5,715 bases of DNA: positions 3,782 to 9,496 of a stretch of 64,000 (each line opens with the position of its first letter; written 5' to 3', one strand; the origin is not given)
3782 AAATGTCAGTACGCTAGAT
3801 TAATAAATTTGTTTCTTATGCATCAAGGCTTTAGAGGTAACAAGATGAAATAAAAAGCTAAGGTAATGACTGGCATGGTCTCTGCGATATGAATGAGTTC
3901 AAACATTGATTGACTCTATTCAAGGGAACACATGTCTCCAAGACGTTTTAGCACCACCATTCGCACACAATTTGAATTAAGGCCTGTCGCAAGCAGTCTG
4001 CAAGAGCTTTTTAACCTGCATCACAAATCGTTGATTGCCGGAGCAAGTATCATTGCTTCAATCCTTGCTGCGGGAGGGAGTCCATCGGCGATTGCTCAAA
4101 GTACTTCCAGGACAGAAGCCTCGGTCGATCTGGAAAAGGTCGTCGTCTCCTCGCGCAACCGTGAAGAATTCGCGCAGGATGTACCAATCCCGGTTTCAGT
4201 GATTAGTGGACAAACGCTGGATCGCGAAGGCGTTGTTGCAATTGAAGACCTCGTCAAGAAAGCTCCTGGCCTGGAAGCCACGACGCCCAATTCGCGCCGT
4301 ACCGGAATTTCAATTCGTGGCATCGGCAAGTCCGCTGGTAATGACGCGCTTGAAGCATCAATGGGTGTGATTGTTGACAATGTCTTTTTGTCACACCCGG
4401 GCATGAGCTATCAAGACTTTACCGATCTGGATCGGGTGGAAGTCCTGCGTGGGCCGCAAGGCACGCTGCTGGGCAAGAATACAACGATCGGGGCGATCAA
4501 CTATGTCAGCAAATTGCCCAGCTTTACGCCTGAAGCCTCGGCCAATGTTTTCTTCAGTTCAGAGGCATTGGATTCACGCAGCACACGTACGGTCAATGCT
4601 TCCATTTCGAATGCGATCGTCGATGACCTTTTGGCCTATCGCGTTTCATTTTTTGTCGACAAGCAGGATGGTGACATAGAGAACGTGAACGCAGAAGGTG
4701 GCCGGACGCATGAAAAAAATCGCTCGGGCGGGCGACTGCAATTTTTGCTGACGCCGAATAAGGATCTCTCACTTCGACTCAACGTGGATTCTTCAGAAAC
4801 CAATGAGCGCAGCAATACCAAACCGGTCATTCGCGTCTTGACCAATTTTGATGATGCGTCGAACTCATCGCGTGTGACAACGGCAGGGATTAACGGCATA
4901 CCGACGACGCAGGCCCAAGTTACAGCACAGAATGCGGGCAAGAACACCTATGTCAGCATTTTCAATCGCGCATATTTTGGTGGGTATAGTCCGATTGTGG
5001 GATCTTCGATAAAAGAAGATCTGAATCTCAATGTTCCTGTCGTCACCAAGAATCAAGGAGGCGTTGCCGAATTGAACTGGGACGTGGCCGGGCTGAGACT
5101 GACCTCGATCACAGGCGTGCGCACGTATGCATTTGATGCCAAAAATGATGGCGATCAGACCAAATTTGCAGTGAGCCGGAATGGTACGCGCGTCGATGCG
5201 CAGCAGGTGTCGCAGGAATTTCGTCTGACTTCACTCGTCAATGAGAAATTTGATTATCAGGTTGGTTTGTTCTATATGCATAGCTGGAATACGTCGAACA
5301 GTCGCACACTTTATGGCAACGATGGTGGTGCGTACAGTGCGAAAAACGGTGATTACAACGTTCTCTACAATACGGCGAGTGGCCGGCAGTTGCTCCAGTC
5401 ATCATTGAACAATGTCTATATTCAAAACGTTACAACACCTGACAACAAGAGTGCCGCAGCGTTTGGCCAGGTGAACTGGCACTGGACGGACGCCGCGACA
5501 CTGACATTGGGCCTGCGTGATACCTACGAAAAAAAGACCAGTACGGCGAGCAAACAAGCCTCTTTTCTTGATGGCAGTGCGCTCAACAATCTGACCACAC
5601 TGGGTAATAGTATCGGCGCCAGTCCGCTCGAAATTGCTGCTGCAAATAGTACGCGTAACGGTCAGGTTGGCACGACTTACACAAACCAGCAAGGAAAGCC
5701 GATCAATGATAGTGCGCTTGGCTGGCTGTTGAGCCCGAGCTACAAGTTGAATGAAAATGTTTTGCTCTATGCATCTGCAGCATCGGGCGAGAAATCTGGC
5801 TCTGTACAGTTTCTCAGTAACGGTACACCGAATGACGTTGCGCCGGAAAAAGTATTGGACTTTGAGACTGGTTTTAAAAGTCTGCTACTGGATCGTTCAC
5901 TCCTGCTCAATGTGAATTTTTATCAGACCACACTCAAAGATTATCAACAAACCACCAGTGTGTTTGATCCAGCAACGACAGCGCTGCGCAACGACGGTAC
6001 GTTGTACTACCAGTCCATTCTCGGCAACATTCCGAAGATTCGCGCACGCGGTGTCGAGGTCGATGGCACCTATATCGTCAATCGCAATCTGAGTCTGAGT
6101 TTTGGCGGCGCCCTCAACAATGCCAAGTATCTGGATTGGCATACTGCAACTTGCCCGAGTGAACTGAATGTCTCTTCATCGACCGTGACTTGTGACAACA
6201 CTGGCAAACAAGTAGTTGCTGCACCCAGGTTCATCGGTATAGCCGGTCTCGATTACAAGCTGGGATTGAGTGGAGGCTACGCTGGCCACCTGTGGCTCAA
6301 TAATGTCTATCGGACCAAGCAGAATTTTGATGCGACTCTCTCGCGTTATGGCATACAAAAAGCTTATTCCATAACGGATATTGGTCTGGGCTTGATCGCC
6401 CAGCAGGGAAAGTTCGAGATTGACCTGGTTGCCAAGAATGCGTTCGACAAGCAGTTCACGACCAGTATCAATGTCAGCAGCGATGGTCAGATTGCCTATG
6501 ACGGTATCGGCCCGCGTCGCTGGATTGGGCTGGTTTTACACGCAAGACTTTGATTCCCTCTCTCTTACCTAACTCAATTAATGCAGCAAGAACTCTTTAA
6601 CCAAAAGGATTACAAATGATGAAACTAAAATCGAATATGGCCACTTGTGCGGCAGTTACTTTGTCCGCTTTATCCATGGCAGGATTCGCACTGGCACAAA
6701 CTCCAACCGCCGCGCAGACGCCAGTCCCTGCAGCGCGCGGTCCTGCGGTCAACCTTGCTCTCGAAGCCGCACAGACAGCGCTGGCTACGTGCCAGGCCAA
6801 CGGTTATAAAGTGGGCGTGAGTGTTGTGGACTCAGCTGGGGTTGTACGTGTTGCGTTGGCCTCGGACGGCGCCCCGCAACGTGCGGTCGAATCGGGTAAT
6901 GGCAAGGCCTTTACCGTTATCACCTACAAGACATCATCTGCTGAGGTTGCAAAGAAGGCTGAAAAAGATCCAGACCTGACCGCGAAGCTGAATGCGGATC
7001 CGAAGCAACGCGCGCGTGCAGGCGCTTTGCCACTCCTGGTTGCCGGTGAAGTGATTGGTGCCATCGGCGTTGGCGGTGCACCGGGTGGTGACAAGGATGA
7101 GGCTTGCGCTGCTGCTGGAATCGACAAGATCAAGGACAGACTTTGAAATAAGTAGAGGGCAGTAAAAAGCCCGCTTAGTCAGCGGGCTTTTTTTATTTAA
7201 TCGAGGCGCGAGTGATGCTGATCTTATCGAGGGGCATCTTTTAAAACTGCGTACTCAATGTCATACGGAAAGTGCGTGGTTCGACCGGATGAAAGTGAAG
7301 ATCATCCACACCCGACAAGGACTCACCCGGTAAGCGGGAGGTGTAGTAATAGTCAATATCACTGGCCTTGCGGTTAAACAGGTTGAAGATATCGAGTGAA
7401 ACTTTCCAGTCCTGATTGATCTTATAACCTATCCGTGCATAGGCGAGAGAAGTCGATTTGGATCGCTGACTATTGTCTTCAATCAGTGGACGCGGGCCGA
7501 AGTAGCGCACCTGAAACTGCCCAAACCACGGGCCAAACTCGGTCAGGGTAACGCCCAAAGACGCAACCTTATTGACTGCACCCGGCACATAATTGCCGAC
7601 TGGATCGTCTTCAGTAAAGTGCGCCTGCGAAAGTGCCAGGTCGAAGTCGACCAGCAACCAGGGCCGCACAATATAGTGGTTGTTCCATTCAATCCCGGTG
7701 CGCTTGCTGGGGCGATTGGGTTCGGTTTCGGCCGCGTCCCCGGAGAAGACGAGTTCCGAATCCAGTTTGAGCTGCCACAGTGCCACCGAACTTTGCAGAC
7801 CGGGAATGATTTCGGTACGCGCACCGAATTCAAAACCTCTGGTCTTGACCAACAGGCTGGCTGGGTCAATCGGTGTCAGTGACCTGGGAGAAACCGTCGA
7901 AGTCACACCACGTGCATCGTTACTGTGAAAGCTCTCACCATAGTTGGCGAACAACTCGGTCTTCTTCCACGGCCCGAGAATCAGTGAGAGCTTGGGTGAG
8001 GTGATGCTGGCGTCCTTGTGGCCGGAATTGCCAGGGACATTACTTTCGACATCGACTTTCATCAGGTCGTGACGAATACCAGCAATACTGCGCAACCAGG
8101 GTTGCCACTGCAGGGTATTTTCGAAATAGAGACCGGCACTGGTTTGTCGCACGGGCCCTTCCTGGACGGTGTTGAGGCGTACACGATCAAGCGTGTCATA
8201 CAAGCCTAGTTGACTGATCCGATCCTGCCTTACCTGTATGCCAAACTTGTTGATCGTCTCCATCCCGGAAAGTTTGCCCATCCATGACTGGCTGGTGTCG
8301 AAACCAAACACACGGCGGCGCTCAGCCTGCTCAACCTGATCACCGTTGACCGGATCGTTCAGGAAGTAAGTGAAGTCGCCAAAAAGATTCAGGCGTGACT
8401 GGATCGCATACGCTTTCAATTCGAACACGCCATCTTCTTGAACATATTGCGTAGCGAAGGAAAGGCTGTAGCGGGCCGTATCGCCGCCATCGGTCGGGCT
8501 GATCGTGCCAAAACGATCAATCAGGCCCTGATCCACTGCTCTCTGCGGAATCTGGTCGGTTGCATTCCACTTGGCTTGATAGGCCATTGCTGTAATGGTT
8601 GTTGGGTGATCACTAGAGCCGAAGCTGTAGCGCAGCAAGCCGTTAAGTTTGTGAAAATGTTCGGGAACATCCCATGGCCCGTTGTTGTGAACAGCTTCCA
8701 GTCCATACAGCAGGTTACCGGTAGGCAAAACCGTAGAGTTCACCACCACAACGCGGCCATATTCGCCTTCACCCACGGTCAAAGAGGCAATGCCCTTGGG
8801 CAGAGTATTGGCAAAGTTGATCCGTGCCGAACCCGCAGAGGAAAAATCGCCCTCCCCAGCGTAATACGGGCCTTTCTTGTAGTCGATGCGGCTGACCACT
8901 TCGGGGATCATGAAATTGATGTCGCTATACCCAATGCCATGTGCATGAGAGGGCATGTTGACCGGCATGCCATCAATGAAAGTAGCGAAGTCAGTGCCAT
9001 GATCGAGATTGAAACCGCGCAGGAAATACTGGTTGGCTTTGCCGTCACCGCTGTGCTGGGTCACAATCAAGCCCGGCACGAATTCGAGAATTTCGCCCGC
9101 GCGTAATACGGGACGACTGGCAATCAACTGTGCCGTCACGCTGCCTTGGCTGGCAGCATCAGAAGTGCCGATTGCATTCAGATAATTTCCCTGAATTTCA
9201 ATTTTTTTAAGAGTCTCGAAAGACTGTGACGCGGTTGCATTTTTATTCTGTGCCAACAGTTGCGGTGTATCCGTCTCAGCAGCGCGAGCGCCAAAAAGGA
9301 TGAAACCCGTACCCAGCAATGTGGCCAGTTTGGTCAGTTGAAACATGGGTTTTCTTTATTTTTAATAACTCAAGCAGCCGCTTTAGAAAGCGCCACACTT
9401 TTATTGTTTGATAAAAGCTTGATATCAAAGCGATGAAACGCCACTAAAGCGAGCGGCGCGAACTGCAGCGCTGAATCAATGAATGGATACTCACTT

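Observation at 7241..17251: Ten-kb co-directional cluster of uncharacterised exported and membrane proteins around two TonB-dependent receptors (candidate undescribed uptake/redox system)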

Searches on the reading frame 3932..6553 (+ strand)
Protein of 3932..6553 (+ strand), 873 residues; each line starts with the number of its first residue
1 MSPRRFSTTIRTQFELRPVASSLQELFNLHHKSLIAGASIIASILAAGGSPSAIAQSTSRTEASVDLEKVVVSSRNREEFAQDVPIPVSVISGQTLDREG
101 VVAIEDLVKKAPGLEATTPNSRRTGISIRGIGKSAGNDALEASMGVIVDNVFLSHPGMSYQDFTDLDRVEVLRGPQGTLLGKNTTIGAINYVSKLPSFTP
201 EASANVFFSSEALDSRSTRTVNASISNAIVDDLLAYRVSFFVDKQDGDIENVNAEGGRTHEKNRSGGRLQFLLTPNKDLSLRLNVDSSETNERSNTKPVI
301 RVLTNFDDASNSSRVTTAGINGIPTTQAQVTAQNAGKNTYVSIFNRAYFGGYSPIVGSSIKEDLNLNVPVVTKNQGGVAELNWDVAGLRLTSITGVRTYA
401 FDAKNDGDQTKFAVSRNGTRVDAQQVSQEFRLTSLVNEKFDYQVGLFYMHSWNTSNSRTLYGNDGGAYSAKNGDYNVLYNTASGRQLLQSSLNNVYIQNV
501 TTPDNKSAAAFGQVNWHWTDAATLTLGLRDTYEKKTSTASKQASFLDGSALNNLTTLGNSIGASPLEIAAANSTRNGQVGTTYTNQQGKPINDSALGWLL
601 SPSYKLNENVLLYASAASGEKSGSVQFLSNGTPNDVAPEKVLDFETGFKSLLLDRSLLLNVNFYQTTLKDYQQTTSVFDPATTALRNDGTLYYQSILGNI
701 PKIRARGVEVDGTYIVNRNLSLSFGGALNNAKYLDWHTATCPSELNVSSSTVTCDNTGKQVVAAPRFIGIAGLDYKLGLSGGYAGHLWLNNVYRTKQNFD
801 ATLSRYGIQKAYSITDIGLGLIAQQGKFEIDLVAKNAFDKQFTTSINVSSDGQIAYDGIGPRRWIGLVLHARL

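Call 25: search_protein_families(library=pfam, proteins=[window:3932-6553:+], max_evalue=0.001)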
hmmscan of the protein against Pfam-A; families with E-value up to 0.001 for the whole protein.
window:3932-6553:+ (873 aa): 2 families
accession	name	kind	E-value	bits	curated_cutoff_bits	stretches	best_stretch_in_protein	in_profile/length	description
PF00593.30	TonB_dep_Rec_b-barrel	-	2.6e-27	97.2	27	1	412-821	49-421/436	TonB dependent receptor-like, beta-barrel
PF07715.20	Plug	-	2.1e-16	60.8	23.9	1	82-187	3-106/107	TonB-dependent Receptor Plug Domain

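Call 33: search_protein_families(library=ncbifam, proteins=[window:3932-6553:+], max_evalue=0.001)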
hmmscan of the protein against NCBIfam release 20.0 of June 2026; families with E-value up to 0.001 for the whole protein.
window:3932-6553:+ (873 aa): 10 families
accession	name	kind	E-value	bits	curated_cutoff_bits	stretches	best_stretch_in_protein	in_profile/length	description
TIGR01783.1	TonB-siderophor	subfamily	8e-28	97.4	223.5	2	86-529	2-384/649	TonB-dependent siderophore receptor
TIGR01785.1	TonB-hemin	subfamily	7.2e-17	61.1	316.85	2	67-193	1-128/677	TonB-dependent heme/hemoglobin receptor family protein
NF007478.2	PRK10064.1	equivalog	1.5e-13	49.9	745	1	44-281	7-251/663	catecholate siderophore receptor CirA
NF010010.0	PRK13483.1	equivalog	5.5e-13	47.8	927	1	45-303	13-268/660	ligand-gated channel protein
NF053590.1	TonB_dep_TOL0244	equivalog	7.7e-13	47.9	645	1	67-272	10-211/604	TOL_0244 family TonB-dependent receptor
NF010038.0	PRK13513.1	equivalog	3.2e-10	39.2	942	1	41-295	11-262/659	ligand-gated channel protein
NF010051.0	PRK13528.1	subfamily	1.3e-09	36.9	583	1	55-267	22-246/727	FepA family TonB-dependent siderophore receptor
NF049960.1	siderphRecptFauA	equivalog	1.4e-08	33.7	900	1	82-206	75-194/727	TonB-dependent alcaligin siderophore receptor FauA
NF007465.0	PRK10044.1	equivalog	4.2e-07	28.6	803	1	82-208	77-199/726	ferrichrome porin FhuA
NF010048.1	PRK13524.1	subfamily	4.4e-07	28.7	493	1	166-258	148-240/744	FepA family TonB-dependent siderophore receptor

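Call 71: search_solved_structures(query=window:3932-6553:+, max_evalue=0.00001)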
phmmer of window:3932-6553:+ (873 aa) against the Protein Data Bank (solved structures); distinct sequences matched with E-value up to 0.00001: 5.
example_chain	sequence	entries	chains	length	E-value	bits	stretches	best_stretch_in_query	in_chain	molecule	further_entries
4epa_A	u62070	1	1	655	7.2e-15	57.4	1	68-274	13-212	Pesticin receptor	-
2hdf_A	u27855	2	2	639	1.3e-13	53.2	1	66-280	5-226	Colicin I receptor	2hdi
9nn6_A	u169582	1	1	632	6e-13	51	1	71-280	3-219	Colicin I receptor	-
8the_A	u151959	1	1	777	1.6e-11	46.3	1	66-198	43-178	Heme/hemoglobin uptake outer membrane receptor PhuR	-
5fp2_A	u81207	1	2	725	9.5e-06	27.2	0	60-264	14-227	FERRIC ENTEROBACTIN RECEPTOR PIRA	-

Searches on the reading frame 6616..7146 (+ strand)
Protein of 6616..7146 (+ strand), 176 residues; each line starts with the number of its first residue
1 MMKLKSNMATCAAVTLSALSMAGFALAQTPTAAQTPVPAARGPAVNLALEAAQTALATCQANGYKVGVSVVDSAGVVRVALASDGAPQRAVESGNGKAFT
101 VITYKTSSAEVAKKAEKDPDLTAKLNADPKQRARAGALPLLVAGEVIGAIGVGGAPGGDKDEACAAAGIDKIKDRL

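Call 25: search_protein_families(library=pfam, proteins=[window:6616-7146:+], max_evalue=0.001)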
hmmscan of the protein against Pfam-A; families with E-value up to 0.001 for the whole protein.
window:6616-7146:+ (176 aa): 1 family
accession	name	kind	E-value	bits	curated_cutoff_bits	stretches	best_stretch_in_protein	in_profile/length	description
PF03928.20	HbpS-like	-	7.6e-24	84.6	25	1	47-169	5-127/128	Haem degrading protein HbpS-like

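Call 33: search_protein_families(library=ncbifam, proteins=[window:6616-7146:+], max_evalue=0.001)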
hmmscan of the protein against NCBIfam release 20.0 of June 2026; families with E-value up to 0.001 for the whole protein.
window:6616-7146:+ (176 aa): 0 families

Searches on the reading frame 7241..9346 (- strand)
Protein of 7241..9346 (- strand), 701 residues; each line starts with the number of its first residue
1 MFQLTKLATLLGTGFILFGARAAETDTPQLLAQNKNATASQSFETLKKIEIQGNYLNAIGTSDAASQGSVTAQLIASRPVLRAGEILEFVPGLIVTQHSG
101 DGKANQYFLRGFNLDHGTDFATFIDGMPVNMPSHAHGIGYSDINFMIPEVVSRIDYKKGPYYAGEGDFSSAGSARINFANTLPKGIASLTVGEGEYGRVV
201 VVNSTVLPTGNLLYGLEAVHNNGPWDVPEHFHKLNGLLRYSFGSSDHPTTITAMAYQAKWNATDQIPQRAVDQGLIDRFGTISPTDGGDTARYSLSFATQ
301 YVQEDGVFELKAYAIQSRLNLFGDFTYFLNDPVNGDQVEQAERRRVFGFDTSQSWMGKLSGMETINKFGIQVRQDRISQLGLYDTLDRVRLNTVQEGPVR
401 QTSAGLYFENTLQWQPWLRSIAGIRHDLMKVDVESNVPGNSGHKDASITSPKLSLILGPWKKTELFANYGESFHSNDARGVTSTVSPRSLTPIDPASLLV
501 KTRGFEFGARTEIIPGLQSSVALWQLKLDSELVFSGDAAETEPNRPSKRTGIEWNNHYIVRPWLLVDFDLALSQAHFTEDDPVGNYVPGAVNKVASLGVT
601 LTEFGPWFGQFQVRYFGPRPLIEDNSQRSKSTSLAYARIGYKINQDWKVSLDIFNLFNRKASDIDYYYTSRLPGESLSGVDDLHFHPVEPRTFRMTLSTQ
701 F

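Call 4: search_protein_families(library=pfam, proteins=[window:7241-9346:-], max_evalue=0.01)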
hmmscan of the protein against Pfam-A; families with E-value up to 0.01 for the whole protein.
window:7241-9346:- (701 aa): 2 families
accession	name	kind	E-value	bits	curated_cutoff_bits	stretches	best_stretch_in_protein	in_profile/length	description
PF00593.30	TonB_dep_Rec_b-barrel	-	9.6e-25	88.8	27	1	243-656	24-436/436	TonB dependent receptor-like, beta-barrel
PF07715.20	Plug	-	1.2e-13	52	23.9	1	66-172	8-106/107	TonB-dependent Receptor Plug Domain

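Call 5: search_protein_families(library=ncbifam, proteins=[window:7241-9346:-], max_evalue=0.01)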
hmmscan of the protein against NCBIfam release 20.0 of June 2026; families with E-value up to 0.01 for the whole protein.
window:7241-9346:- (701 aa): 8 families
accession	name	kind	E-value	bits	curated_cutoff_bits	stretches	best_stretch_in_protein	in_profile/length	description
TIGR01783.1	TonB-siderophor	subfamily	4.1e-18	65.3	223.5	1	395-701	353-649/649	TonB-dependent siderophore receptor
TIGR01786.1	TonB-hemlactrns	subfamily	3.4e-12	45.5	323.75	2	64-166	22-121/719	TonB-dependent hemoglobin/transferrin/lactoferrin family receptor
TIGR01785.1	TonB-hemin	subfamily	3.1e-11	42.5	316.85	2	64-162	19-112/677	TonB-dependent heme/hemoglobin receptor family protein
TIGR01779.1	TonB-B12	equivalog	4.2e-08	32.2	599.7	1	82-162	64-137/614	TonB-dependent vitamin B12 receptor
NF041535.1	TonB_rec_PqqU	equivalog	7.8e-07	27.8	1200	1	503-660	474-642/676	TonB-dependent receptor PqqU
NF010651.0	PRK14050.1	equivalog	3.5e-05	22.1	884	0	80-163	96-170/730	TonB-dependent siderophore receptor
NF007926.1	PRK10641.1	equivalog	0.00022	19.9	836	1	84-192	65-165/617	TonB-dependent vitamin B12 receptor BtuB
NF050067.1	TonBEntbctnRecCfrA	equivalog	0.0028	16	1200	1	594-664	596-665/698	TonB-dependent ferric enterobactin receptor CfrA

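Call 69: search_solved_structures(query=window:7241-9346:-, max_evalue=0.00001)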
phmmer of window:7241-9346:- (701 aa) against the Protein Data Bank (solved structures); distinct sequences matched with E-value up to 0.00001: 2.
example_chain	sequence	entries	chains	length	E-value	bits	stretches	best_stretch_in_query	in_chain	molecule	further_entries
6v81_A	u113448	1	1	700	1.5e-07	33.5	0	505-657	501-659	Probable TonB-dependent receptor YncD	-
9c4o_A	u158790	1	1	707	1.8e-07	33.2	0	505-657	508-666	Pyrroloquinoline quinone transporter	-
